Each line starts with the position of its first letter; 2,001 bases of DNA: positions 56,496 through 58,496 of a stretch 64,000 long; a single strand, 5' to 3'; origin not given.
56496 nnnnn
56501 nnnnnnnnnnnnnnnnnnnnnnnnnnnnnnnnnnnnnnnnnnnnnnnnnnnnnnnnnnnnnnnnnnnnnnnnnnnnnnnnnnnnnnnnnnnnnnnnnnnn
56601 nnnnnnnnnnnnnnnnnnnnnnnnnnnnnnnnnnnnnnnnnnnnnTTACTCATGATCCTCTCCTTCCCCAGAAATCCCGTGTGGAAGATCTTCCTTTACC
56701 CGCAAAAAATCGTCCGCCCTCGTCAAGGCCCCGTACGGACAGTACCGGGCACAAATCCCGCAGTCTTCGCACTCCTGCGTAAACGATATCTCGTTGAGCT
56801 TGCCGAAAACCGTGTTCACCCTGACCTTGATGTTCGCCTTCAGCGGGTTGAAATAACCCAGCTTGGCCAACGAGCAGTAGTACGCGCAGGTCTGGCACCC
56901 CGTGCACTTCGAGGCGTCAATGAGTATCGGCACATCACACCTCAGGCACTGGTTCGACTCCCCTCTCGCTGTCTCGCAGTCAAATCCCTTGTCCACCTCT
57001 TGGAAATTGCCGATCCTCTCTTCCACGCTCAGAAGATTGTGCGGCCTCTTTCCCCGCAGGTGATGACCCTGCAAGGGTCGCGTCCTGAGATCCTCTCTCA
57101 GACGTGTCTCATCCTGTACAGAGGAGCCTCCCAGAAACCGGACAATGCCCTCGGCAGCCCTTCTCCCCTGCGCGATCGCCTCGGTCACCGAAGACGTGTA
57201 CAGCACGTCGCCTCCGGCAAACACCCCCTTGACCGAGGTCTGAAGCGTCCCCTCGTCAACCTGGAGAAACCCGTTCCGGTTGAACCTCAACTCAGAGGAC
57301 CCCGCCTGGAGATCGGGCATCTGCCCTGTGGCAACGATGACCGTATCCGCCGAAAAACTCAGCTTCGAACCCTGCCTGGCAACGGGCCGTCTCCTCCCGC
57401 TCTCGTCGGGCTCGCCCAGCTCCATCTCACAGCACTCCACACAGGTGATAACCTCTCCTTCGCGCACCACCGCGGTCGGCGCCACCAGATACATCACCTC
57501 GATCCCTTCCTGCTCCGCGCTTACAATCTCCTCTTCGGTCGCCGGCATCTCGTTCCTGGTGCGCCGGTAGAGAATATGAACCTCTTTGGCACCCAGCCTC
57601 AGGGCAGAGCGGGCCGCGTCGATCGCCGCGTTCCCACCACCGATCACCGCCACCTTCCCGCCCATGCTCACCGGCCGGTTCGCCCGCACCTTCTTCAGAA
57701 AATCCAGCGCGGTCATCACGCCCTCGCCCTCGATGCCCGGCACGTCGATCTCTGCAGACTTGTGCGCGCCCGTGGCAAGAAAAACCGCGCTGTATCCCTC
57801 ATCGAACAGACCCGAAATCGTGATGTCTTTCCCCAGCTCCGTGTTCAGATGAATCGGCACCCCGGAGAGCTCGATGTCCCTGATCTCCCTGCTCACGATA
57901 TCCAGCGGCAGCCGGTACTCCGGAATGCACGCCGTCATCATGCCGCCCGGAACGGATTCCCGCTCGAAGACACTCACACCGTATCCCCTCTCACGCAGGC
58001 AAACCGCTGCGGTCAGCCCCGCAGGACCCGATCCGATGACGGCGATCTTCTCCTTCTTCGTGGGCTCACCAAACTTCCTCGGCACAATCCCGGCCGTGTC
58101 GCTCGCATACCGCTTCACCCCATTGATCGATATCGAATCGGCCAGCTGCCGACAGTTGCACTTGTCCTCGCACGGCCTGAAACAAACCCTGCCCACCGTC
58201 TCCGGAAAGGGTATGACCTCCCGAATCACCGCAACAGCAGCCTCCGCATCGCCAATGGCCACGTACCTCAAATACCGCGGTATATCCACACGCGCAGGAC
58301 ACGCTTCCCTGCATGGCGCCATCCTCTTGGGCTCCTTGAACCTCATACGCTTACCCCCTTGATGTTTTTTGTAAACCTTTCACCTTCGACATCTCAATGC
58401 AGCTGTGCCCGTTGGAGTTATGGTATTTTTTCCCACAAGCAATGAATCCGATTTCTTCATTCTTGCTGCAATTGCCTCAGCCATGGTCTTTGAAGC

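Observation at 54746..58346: AOR paired with a fused GltD-like FAD/NAD(P) oxidoreductase-ferredoxin: an AorABC-like NAD(P)-coupled tungsten enzyme with AorA and AorC fused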

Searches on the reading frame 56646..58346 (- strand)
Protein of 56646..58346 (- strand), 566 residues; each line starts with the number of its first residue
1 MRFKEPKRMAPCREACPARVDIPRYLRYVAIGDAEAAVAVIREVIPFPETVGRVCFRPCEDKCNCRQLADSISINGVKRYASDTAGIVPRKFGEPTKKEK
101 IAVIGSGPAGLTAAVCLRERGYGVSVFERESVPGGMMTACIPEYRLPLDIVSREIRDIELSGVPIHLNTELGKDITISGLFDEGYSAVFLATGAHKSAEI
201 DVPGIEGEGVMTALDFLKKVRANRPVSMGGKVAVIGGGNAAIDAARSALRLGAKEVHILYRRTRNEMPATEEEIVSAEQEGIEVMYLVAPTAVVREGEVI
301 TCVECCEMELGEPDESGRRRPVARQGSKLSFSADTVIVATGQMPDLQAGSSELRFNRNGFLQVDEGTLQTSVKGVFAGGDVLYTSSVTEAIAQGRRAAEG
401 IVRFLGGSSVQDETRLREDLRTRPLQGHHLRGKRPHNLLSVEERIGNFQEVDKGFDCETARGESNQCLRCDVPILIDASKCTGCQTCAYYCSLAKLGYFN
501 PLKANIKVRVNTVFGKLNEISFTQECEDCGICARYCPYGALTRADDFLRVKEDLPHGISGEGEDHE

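Call 7: search_protein_families(library=pfam, proteins=[window:56646-58346:-], max_evalue=0.001)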
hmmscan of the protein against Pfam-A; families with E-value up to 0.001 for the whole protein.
window:56646-58346:- (566 aa): 16 families
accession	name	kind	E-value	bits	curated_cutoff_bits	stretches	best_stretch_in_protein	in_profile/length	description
PF07992.20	Pyr_redox_2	-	4.5e-33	115.4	26.1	1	100-394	2-291/291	Pyridine nucleotide-disulphide oxidoreductase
PF14691.11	Fer4_20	-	1.5e-15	57.4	25.8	1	10-85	30-108/113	Dihydroprymidine dehydrogenase domain II, 4Fe-4S cluster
PF13738.12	Pyr_redox_3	-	8.2e-15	55.3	30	1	187-379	127-305/305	Pyridine nucleotide-disulphide oxidoreductase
PF12831.13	FAD_oxidored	-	2.9e-10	40.5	27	1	101-140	2-41/416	FAD dependent oxidoreductase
PF00070.33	Pyr_redox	-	5.4e-10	40.1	22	1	231-298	1-71/82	Pyridine nucleotide-disulphide oxidoreductase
PF13450.12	NAD_binding_8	-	1e-08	35.8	21.9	1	103-138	1-36/68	NAD(P)-binding Rossmann-like domain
PF00037.32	Fer4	-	1.5e-06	28.2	21.1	1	525-542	7-24/24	4Fe-4S binding domain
PF01262.27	AlaDh_PNT_C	-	6.4e-06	26.2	23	0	229-263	28-61/214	Alanine dehydrogenase/PNT, C-terminal domain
PF01266.30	DAO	-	6.8e-06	26.3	27.9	1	100-135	1-37/353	FAD dependent oxidoreductase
PF01134.28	GIDA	-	1.7e-05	24.6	22.1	0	100-145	1-45/391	Glucose inhibited division protein A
PF03486.20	HI0933_like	-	4.9e-05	23.3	50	0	100-134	2-36/244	HI0933-like protein Rossmann domain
PF13187.11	Fer4_9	-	6.9e-05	23.2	27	1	480-540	1-51/52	4Fe-4S dicluster domain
PF00890.30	FAD_binding_2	-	0.00015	21.6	20.4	1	101-135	2-36/414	FAD binding domain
PF01946.23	Thi4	-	0.00032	20.4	26.2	1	100-137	19-57/235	Thi4 family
PF12797.12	Fer4_2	-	0.00034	20.8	24.5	1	474-491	3-20/22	4Fe-4S binding domain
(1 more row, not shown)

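Call 8: search_solved_structures(query=window:56646-58346:-, max_evalue=0.001, show_alignments=1)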
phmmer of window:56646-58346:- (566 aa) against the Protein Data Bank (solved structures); distinct sequences matched with E-value up to 0.001: 110 (the best 60 are shown).
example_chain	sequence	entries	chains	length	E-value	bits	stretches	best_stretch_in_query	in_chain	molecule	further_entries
9bov_A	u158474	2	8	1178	2e-110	373.1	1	10-471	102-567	Molybdopterin oxidoreductase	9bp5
9n5u_A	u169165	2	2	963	1.3e-89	304.5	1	9-408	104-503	NfnA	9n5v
4ylf_B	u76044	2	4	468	6e-88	298.9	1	11-407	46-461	Dihydropyrimidine dehydrogenase subunit A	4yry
8oh5_C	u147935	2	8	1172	1.1e-86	294.8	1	10-536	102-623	Formate dehydrogenase-O, major subunit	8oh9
5jca_L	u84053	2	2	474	2.6e-79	270.4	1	7-406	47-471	NADH-dependent Ferredoxin:NADP Oxidoreductase (NfnI) subunit alpha | NADH-dependent Ferredoxin:NADP Oxidoreductase subunit alpha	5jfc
5vj7_A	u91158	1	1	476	1.6e-71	244.7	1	7-406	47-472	Oxidoreductase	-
6s6s_G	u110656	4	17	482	6.1e-65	223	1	12-404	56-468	Glutamate synthase [NADPH] small chain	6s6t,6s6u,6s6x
2vdc_G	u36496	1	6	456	4e-64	220.3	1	12-404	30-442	GLUTAMATE SYNTHASE [NADPH] SMALL CHAIN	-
7m31_A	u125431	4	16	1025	6.6e-45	156.9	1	10-405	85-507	Dihydropyrimidine dehydrogenase [NADP(+)]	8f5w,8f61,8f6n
1gt8_A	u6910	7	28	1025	6.6e-45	156.9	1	10-405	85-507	DIHYDROPYRIMIDINE DEHYDROGENASE | Dihydropyrimidine dehydrogenase [NADP(+)]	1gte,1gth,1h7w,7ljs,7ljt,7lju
1h7x_A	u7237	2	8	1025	6.6e-45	156.9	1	10-405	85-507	DIHYDROPYRIMIDINE DEHYDROGENASE | Dihydropyrimidine dehydrogenase [NADP(+)]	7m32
7mfm_I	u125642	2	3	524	4.1e-40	141.1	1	15-411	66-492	Glutamate synthase (NADPH) small chain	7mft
5w4c_A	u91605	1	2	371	2e-12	49.7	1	88-422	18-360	Thioredoxin reductase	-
1cjc_A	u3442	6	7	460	7.5e-12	47.8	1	99-249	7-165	PROTEIN (ADRENODOXIN REDUCTASE) | ADRENODOXIN REDUCTASE | NADPH:ADRENODOXIN OXIDOREDUCTASE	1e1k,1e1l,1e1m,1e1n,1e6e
5mh4_A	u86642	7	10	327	9.8e-11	44.1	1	83-404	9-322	Thioredoxin reductase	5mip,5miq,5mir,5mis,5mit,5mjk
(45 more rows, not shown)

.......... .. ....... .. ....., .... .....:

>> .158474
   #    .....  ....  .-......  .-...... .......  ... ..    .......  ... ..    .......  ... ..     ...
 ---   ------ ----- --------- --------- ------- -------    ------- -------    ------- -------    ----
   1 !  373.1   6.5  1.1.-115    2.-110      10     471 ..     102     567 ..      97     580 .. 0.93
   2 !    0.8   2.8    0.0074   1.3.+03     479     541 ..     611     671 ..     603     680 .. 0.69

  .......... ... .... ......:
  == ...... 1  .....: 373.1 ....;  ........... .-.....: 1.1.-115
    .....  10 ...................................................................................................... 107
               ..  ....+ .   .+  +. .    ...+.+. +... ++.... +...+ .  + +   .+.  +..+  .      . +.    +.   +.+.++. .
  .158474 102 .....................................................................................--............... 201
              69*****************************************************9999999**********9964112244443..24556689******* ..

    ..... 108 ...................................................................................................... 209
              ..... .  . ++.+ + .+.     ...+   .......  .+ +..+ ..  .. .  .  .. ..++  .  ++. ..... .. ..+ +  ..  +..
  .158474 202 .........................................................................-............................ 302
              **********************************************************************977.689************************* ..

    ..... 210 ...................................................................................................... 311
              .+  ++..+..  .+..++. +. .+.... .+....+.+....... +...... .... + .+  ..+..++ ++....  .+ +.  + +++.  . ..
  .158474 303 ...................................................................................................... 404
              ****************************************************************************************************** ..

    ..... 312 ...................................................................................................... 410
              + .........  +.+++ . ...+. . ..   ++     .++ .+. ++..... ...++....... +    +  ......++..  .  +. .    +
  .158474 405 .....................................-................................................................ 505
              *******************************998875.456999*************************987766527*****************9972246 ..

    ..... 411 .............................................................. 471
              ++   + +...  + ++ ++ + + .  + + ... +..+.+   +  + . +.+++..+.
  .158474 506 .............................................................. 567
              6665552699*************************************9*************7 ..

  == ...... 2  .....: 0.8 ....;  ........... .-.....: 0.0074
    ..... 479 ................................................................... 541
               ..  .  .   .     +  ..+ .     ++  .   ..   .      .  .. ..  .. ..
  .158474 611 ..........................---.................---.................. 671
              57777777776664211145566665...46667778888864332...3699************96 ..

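Call 16: find_homologous_proteins(query=window:56646-58346:-, max_evalue=1e-20)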
Query window:56646-58346:- (566 aa): 7995 proteins with E <= 1e-20 among 8000 candidates; the best 120 are listed.
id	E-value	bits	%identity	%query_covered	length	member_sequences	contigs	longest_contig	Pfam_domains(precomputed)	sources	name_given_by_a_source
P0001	0.0e+0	1187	92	100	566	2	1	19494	PF13450.13,PF14691.12,PF07992.21,PF00070.34,PF00037.33,PF13738.13,PF03486.21,PF13187.12,PF12831.14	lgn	-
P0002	0.0e+0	1103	87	98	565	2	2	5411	PF13450.13,PF07992.21,PF00070.34,PF03486.21,PF01134.29,PF12831.14,PF01266.31,PF14691.12,PF00890.31,PF00037.33,PF13738.13,PF01262.28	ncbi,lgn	-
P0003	2.8e-141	490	46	96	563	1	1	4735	PF01946.24,PF01266.31,PF13450.13,PF14691.12,PF07992.21,PF00070.34,PF13738.13,PF01262.28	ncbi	-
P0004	1.5e-138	481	45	96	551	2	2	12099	PF01266.31,PF13450.13,PF14691.12,PF07992.21,PF00070.34,PF13738.13,PF12831.14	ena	-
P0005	2.9e-137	477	44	96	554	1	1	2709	PF13450.13,PF07992.21,PF00070.34,PF03486.21,PF01134.29,PF12831.14,PF01946.24,PF01266.31,PF01593.31,PF14691.12,PF00890.31,PF13738.13,PF01262.28,PF13187.12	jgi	-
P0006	4.1e-137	476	46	95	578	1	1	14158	PF01946.24,PF01266.31,PF01593.31,PF13450.13,PF14691.12,PF07992.21,PF00070.34,PF00037.33,PF13738.13,PF01262.28,PF12831.14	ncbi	-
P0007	8.9e-137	475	44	96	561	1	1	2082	PF01946.24,PF01266.31,PF13450.13,PF14691.12,PF07992.21,PF00070.34,PF13738.13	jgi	jgi:formate dehydrogenase beta subunit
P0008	3.4e-136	473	46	96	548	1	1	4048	PF01946.24,PF01266.31,PF01593.31,PF13450.13,PF14691.12,PF07992.21,PF00070.34,PF13738.13,PF01262.28,PF01134.29,PF12831.14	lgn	-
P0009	5.9e-136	472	43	97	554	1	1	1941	PF13450.13,PF07992.21,PF00070.34,PF03486.21,PF12831.14,PF01946.24,PF01266.31,PF01593.31,PF14691.12,PF00037.33,PF13738.13,PF01262.28,PF13187.12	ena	-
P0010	1.8e-134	467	45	96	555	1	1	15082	PF13241.13,PF13450.13,PF07992.21,PF00070.34,PF12831.14,PF01946.24,PF01266.31,PF14691.12,PF00890.31,PF13738.13,PF01262.28,PF13237.12,PF13187.12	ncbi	ncbi:FAD-dependent oxidoreductase [Chloroflexota bacterium]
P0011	6.7e-134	466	44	95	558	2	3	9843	PF01946.24,PF01266.31,PF13450.13,PF14691.12,PF07992.21,PF00070.34,PF00037.33,PF13738.13,PF13187.12,PF01134.29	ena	-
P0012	1.2e-132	461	44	96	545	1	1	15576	PF01946.24,PF01266.31,PF01593.31,PF13450.13,PF14691.12,PF07992.21,PF00070.34,PF13738.13,PF01262.28,PF01134.29,PF12831.14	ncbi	-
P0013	3.7e-132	460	43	95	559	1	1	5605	PF01946.24,PF01266.31,PF01593.31,PF13450.13,PF14691.12,PF07992.21,PF00070.34,PF00037.33,PF02826.26,PF13738.13,PF12831.14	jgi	-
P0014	1.1e-131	458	46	94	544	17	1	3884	PF01266.31,PF01593.31,PF13450.13,PF14691.12,PF07992.21,PF00070.34,PF00037.33,PF13738.13,PF01262.28,PF12831.14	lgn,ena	-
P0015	3.7e-131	457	43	96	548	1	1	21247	PF01266.31,PF13450.13,PF14691.12,PF00890.31,PF07992.21,PF00070.34,PF00037.33,PF13738.13,PF01262.28,PF12831.14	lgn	-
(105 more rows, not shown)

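Call 17: find_encoding_contigs(protein=P0001, flank=10000, max_places=3)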
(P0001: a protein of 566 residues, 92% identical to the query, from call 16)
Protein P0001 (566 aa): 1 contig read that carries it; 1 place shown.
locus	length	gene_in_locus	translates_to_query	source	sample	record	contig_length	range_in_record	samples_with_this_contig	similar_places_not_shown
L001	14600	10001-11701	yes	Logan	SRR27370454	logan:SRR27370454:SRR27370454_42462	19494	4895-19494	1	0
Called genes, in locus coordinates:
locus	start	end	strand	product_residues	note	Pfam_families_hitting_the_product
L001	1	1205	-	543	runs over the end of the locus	PF07969:Amidohydro_3, PF01979:Amidohydro_1 (weak), PF07969:Amidohydro_3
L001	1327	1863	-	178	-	PF13302:Acetyltransf_3, PF00583:Acetyltransf_1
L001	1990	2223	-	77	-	PF01361:Tautomerase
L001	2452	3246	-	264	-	-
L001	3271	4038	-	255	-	PF00149:Metallophos, PF12850:Metallophos_2 (weak)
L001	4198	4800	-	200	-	PF01872:RibD_C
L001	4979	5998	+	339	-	PF26745:SPM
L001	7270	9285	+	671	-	PF26965:MimR_N, PF01590:GAF, PF00158:Sigma54_activat, PF00004:AAA (weak), PF07724:AAA_2 (weak), PF14532:Sigma54_activ_2, PF25601:AAA_lid_14, PF02954:HTH_8, +2 more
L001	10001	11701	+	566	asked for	PF00037:Fer4 (faint), PF14691:Fer4_20, PF00070:Pyr_redox (faint), PF07992:Pyr_redox_2, PF12831:FAD_oxidored (weak), PF13450:NAD_binding_8, PF13738:Pyr_redox_3, PF13187:Fer4_9 (weak), +1 more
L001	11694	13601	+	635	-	PF02730:AFOR_N, PF01314:AFOR_C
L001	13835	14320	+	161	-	PF00582:Usp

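Call 18: find_encoding_contigs(protein=P0006, flank=8000, max_places=3)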
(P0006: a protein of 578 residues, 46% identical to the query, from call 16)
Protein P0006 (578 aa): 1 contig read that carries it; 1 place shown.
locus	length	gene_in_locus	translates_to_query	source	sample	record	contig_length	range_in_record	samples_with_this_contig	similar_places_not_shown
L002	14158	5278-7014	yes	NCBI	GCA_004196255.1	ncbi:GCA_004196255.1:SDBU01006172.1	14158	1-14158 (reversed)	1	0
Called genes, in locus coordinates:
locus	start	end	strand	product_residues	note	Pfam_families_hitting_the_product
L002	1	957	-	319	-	?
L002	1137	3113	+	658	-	PF00724:Oxidored_FMN, PF01266:DAO (faint), PF00890:FAD_binding_2 (weak), PF03486:HI0933_like (weak), PF07992:Pyr_redox_2, PF12831:FAD_oxidored, PF13450:NAD_binding_8 (weak), PF13738:Pyr_redox_3, +3 more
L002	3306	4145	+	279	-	PF01261:AP_endonuc_2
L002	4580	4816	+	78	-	-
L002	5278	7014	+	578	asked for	PF14691:Fer4_20, PF00037:Fer4 (faint), PF01946:Thi4 (weak), PF01266:DAO, PF07992:Pyr_redox_2, PF12831:FAD_oxidored (weak), PF13450:NAD_binding_8, PF13738:Pyr_redox_3 (weak), +3 more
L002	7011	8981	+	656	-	PF02730:AFOR_N, PF01314:AFOR_C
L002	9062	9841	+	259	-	PF00378:ECH_1, PF16113:ECH_2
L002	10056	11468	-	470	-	PF01565:FAD_binding_4, PF02913:FAD-oxidase_C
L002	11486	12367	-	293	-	PF09754:PAC2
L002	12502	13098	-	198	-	-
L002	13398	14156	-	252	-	?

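Call 19: find_encoding_contigs(protein=P0010, flank=8000, max_places=3)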
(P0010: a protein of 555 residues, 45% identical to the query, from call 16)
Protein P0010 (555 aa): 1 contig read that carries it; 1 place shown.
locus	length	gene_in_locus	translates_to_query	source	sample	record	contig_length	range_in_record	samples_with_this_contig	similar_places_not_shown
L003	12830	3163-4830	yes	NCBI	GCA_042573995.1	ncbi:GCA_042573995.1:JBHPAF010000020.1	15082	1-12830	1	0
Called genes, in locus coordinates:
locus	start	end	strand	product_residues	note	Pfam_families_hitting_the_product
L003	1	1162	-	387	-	PF14691:Fer4_20, PF01262:AlaDh_PNT_C (faint), PF07992:Pyr_redox_2, PF13450:NAD_binding_8 (weak), PF13738:Pyr_redox_3 (faint), PF00070:Pyr_redox (weak)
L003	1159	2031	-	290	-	PF10418:DHODB_Fe-S_bind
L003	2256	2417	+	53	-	-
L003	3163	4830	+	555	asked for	PF14691:Fer4_20, PF01946:Thi4 (weak), PF00890:FAD_binding_2 (weak), PF01266:DAO (weak), PF07992:Pyr_redox_2, PF12831:FAD_oxidored (weak), PF13450:NAD_binding_8, PF13187:Fer4_9 (weak), +5 more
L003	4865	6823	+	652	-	PF02730:AFOR_N, PF01314:AFOR_C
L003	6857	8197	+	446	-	PF00206:Lyase_1, PF10397:ADSL_C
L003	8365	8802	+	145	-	PF03928:HbpS-like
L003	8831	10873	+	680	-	PF00724:Oxidored_FMN, PF00070:Pyr_redox (faint), PF01266:DAO (faint), PF07992:Pyr_redox_2, PF13450:NAD_binding_8 (faint)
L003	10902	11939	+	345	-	PF01012:ETF, PF00766:ETF_alpha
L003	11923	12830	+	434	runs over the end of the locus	PF00890:FAD_binding_2, PF01266:DAO, PF01494:FAD_binding_3, PF01946:Thi4, PF03486:HI0933_like, PF07992:Pyr_redox_2, PF12831:FAD_oxidored, PF13450:NAD_binding_8, +2 more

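Call 25: search_protein_families(library=ncbifam, proteins=[window:56646-58346:-], max_evalue=1e-10)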
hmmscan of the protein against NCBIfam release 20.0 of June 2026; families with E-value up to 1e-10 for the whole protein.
window:56646-58346:- (566 aa): 26 families (the best 25 are shown)
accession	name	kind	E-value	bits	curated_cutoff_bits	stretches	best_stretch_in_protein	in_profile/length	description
NF009410.0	PRK12771.1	subfamily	9.5e-132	440.4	516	1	7-542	45-561/566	NAD(P)-binding protein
NF009454.0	PRK12814.1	equivalog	1.4e-129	433.4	916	1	9-536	101-628/657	putative NADPH-dependent glutamate synthase small subunit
TIGR03315.1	Se_ygfK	equivalog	9.5e-98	327.9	835.3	1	9-545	444-942/1012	putative selenate reductase subunit YgfK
NF009414.0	PRK12778.1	equivalog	1.2e-97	327.9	1103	1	10-405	337-749/752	bifunctional dihydroorotate dehydrogenase B NAD binding subunit/NADPH-dependent glutamate synthase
TIGR01316.1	gltA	equivalog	1.4e-95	320.8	471.75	1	8-404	34-448/449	NADPH-dependent glutamate synthase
NF010590.0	PRK13984.1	equivalog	7.9e-81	272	946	1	12-405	198-606/611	putative oxidoreductase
NF009413.0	PRK12775.1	equivalog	6.9e-79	265.8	1895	1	12-406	341-755/1006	putative trifunctional 2-polyprenylphenol hydroxylase/glutamate synthase subunit beta/ferritin domain-containing protein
TIGR01318.1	gltD_gamma_fam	subfamily_domain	1e-78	265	482.95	1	11-406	49-466/467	glutamate synthase, small subunit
NF009408.0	PRK12769.1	equivalog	4.3e-78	263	1003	1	11-411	235-657/659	formate-dependent uric acid utilization protein AegA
NF009409.0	PRK12770.1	subfamily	3.5e-71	240.1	343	1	94-410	14-355/360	putative glutamate synthase subunit beta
NF009415.0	PRK12779.1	equivalog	8.2e-68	229.2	1519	1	13-403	211-624/944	putative bifunctional glutamate synthase subunit beta/2-polyprenylphenol hydroxylase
NF009451.0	PRK12809.1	equivalog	6.3e-67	226.3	1154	1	10-402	217-631/639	formate-dependent uric acid utilization protein YgfT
TIGR01317.1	GOGAT_sm_gam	subfamily_domain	4.7e-54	184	447.7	1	12-410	52-483/485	glutamate synthase small subunit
NF045663.1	diclust_near_Sec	equivalog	3.4e-51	174.2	530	2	9-196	17-201/759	pyridine nucleotide-disulfide oxidoreductase/dicluster-binding protein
NF045599.1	bili_reduct_long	exception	6.1e-21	74.3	750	1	94-343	377-600/641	bilirubin reductase, long form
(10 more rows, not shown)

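Call 55: predict_structure(alignment_id=A2)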
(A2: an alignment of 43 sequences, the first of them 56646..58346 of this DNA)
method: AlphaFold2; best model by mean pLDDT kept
length: 566 residues; sequences in the alignment: 43
mean_pLDDT: 88.2   pTM: 0.88
mean pLDDT of the five models: 88.2, 87.9, 87.2, 87.1, 86.8
residues with pLDDT >= 90: 393; 70-90: 126; 50-70: 21; < 50: 26
segments of 3 or more residues with pLDDT < 50: 411-416, 547-566
pLDDT, mean of each block of 10 residues (from residue 1): 75 93 93 93 93 90 89 94 87 91 97 96 96 93 94 95 94 93 97 89 92 96 92 96 97 97 93 93 97 93 96 86 93 96 76 86 92 95 91 95 84 47 66 85 93 93 91 88 92 90 90 86 89 89 63 34 27
secondary structure, 60 per line:
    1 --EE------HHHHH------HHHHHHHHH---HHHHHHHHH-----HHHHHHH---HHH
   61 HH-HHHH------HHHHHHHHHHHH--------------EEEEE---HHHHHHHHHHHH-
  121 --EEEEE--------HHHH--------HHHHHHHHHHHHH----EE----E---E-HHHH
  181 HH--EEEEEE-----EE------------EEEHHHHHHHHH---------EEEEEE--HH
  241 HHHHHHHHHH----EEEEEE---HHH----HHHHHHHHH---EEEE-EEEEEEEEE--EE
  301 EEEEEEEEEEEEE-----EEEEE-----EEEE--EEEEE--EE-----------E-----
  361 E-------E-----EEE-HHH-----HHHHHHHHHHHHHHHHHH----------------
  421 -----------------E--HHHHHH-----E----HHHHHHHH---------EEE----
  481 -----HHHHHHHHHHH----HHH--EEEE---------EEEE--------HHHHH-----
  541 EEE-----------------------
elements in order: H11-15 H22-30 H34-42 H48-54 H58-62 H64-67 H74-85 E100-104 H108-119 E123-127 H136-139 H148-160 H177-182 E185-190 E210-212 H213-221 E231-236 H239-250 E255-260 H271-279 E283-286 E288-296 E299-313 E319-323 E329-332 E335-339 E375-377 H387-404 H441-446 H457-464 E474-476 H486-496 E506-509 E519-522 H531-535 E541-543
